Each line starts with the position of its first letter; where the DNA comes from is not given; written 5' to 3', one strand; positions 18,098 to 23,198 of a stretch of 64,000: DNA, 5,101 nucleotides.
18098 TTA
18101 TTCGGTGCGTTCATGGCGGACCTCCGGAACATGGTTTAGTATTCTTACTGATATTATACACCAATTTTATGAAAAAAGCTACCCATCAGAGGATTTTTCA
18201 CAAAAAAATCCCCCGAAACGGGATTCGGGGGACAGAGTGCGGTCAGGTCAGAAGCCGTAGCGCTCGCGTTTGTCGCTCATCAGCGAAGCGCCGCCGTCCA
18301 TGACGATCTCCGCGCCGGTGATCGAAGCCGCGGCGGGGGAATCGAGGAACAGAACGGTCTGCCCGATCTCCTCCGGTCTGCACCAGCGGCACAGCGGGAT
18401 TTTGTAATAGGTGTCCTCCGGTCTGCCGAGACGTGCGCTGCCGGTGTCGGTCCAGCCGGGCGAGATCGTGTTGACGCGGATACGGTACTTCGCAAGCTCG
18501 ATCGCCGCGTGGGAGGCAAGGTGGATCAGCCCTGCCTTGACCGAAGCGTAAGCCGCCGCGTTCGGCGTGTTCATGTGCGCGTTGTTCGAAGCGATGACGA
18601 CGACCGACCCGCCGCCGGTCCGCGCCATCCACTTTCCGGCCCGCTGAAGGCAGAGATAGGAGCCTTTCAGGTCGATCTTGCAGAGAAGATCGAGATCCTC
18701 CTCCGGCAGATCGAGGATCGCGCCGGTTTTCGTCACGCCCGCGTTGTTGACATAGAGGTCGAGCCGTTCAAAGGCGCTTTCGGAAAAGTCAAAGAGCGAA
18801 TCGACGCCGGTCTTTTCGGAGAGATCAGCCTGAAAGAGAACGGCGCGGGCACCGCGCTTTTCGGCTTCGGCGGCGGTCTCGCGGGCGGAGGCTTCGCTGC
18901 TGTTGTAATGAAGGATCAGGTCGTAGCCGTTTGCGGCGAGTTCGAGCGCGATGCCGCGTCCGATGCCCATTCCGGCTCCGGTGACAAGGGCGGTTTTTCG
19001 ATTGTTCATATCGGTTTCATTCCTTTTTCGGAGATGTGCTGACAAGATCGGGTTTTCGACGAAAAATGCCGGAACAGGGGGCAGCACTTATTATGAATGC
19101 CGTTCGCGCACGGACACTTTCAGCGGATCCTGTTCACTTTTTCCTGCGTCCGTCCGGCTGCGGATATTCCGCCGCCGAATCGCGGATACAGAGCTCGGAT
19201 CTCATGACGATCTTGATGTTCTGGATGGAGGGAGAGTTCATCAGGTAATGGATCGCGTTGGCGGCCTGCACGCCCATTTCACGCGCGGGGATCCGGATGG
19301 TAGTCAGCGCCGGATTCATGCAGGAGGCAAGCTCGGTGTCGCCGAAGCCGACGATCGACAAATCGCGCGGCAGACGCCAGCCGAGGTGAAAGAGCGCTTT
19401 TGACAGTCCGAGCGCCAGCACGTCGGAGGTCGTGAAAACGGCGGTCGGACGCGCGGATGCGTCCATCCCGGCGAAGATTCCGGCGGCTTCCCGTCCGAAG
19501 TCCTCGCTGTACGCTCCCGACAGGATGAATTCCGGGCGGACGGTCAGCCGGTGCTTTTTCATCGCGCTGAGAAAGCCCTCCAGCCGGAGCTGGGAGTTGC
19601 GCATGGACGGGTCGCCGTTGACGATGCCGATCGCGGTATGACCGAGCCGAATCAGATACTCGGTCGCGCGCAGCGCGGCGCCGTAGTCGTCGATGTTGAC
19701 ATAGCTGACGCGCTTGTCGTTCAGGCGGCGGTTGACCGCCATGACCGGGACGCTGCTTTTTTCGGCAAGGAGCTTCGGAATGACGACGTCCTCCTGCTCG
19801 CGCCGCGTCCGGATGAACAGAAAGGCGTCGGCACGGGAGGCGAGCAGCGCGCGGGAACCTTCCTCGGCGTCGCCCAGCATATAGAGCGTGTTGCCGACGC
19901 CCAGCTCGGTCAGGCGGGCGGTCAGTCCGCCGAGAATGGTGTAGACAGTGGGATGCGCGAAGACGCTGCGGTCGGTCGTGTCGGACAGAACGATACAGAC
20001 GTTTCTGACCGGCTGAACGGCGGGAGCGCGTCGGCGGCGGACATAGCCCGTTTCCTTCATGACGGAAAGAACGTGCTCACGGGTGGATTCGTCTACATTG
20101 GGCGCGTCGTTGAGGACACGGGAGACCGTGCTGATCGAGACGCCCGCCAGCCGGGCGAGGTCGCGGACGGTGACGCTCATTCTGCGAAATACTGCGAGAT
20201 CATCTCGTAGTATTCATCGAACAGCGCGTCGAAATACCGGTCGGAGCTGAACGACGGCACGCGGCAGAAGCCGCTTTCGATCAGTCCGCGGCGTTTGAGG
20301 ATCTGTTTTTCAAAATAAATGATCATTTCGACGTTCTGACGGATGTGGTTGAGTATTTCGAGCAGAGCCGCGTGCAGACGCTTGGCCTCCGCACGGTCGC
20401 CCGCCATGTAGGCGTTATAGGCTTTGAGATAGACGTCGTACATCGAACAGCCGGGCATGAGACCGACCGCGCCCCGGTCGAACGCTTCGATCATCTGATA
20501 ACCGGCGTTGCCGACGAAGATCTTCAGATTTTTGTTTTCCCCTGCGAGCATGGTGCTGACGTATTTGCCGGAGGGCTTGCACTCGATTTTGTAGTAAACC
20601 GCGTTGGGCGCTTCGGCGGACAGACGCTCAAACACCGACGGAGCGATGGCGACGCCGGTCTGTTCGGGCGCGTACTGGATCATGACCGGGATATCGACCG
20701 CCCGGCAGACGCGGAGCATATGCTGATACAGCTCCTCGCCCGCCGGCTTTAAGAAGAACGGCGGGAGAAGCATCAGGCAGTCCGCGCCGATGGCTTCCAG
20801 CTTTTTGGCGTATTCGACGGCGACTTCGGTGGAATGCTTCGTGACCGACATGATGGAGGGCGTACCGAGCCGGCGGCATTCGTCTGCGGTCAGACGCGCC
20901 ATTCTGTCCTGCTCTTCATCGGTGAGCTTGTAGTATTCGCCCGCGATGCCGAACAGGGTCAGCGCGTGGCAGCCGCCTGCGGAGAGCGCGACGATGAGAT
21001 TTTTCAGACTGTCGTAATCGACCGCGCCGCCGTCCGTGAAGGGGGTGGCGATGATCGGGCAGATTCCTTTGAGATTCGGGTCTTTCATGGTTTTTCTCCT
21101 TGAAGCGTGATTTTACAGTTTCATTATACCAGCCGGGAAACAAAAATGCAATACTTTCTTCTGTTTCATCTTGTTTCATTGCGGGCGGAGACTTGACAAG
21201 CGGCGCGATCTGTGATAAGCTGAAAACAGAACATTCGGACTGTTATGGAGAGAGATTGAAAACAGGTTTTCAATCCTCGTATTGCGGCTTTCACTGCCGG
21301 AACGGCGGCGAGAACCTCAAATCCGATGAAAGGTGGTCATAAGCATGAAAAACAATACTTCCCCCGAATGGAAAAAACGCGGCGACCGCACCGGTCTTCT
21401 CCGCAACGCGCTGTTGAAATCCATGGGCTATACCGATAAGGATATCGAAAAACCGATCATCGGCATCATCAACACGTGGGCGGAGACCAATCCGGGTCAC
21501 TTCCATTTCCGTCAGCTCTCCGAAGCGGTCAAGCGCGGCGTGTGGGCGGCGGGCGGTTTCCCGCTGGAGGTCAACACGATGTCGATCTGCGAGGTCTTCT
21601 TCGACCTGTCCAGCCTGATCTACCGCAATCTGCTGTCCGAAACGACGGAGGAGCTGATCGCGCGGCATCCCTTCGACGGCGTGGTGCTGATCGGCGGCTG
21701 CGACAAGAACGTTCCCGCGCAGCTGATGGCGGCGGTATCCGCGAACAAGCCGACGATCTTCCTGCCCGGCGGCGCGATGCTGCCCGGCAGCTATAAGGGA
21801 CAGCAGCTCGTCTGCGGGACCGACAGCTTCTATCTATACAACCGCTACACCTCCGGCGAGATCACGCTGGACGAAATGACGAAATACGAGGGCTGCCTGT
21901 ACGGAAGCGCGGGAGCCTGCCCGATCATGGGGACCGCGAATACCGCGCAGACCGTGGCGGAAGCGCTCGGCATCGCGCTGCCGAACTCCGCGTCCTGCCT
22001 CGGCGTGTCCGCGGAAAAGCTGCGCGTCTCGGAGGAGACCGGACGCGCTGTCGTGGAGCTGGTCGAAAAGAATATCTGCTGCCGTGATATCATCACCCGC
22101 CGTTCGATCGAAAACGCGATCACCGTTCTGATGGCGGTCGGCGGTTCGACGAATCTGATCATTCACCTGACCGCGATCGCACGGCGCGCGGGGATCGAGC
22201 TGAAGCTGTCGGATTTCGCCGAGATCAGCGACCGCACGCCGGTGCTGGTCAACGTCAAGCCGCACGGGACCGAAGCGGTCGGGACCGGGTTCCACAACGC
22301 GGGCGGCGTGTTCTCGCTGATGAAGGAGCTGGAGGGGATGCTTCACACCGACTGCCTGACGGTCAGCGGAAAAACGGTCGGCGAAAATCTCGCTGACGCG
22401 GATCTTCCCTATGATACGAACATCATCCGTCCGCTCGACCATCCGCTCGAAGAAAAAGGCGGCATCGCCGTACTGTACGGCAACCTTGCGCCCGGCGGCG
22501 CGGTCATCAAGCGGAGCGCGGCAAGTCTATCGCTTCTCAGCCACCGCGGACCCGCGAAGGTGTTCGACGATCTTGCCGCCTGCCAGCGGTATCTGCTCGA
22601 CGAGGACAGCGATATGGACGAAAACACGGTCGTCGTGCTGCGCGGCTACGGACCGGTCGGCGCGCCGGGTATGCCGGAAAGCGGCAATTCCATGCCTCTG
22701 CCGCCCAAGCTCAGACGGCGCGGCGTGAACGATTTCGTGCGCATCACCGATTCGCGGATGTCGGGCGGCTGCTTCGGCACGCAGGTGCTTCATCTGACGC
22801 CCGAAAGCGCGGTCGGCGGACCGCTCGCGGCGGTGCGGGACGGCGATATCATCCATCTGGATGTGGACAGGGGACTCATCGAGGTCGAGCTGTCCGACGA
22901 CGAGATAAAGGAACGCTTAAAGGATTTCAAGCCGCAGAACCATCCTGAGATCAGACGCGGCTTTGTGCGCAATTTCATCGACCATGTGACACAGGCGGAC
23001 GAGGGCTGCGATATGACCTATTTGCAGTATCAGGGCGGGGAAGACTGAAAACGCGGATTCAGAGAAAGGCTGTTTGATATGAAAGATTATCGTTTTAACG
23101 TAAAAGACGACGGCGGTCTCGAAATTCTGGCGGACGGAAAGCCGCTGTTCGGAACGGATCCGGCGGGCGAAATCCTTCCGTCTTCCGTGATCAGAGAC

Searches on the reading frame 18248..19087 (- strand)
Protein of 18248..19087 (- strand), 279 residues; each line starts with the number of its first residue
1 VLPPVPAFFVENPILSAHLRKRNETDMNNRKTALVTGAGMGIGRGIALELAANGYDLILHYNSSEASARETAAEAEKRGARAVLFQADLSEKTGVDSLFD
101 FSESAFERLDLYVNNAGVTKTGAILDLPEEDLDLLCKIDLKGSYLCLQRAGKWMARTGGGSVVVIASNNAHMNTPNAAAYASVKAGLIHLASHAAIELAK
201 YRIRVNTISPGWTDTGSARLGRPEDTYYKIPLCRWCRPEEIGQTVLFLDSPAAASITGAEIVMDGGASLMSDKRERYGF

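Call 41: search_protein_families(library=pfam, proteins=[window:18248-19087:-], max_evalue=0.00001)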
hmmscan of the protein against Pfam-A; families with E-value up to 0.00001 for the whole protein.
window:18248-19087:- (279 aa): 3 families
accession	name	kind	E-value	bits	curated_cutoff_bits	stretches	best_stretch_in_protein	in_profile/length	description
PF13561.12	adh_short_C2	-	1.3e-55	189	27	1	37-267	1-235/236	Enoyl-(Acyl carrier protein) reductase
PF00106.31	adh_short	-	1.3e-44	152.4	26.6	1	31-218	1-187/195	short chain dehydrogenase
PF08659.16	KR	-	6e-09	36.5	22.6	1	32-182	2-151/180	KR domain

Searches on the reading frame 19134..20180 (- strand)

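Call 8: search_protein_families(library=pfam, proteins=[window:19134-20180:-])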
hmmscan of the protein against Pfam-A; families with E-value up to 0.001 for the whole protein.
window:19134-20180:- (348 aa): 4 families
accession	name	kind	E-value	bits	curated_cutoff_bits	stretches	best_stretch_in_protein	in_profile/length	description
PF13377.12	Peripla_BP_3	-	1.5e-32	113.4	26.5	1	174-335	2-166/167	Periplasmic binding protein-like domain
PF00356.27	LacI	-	5.2e-17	61.8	27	1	4-47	1-44/46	Bacterial regulatory proteins, lacI family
PF00532.27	Peripla_BP_1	-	8.7e-16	58.7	22.2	1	76-324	13-273/281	Periplasmic binding proteins and sugar binding domain of LacI family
PF13407.12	Peripla_BP_4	-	5.9e-10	39.6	35.1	1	139-283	76-220/258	Periplasmic binding protein domain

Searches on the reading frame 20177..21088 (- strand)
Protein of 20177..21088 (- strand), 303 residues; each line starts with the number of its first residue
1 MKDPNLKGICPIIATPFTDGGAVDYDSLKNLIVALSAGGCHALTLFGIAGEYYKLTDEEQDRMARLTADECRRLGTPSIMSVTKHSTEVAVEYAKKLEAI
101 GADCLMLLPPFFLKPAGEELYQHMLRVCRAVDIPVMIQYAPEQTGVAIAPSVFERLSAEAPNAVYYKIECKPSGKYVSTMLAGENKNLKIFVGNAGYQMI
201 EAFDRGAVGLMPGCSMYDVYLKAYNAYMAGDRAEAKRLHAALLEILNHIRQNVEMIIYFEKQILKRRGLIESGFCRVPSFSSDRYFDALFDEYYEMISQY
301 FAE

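Call 41: search_protein_families(library=pfam, proteins=[window:20177-21088:-], max_evalue=0.00001)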
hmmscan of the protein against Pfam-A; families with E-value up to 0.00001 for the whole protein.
window:20177-21088:- (303 aa): 1 family
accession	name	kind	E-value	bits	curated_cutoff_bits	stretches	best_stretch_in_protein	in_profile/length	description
PF00701.28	DHDPS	-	3.4e-33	115.1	22.1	1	6-280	2-272/289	Dihydrodipicolinate synthetase family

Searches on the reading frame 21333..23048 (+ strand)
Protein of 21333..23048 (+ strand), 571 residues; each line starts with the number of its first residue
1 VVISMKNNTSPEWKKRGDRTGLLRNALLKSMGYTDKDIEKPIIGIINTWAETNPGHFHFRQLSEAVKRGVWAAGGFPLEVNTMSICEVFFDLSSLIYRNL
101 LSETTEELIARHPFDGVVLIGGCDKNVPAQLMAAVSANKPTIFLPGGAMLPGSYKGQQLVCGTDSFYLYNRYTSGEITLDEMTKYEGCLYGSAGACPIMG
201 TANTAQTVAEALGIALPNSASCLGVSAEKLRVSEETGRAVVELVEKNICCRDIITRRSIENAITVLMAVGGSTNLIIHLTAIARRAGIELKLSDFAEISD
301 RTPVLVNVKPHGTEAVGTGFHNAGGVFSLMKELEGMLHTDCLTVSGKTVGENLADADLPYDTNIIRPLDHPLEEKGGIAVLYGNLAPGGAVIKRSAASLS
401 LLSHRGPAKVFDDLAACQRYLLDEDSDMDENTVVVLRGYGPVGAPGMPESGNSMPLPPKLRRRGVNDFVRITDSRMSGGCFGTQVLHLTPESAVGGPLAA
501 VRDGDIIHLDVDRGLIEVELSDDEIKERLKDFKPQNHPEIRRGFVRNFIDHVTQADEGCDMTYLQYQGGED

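Call 41: search_protein_families(library=pfam, proteins=[window:21333-23048:+], max_evalue=0.00001)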
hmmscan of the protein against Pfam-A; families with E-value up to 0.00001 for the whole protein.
window:21333-23048:+ (571 aa): 2 families
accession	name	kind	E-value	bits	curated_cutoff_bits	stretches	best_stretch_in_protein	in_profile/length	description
PF00920.27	ILVD_EDD_N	-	5.6e-107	358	27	1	40-352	1-316/316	Dihydroxy-acid/6-phosphogluconate dehydratase N-terminal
PF24877.1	ILV_EDD_C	-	4e-58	196.4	27.7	1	363-559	1-191/191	Dihydroxy-acid/6-phosphogluconate dehydratase C-terminal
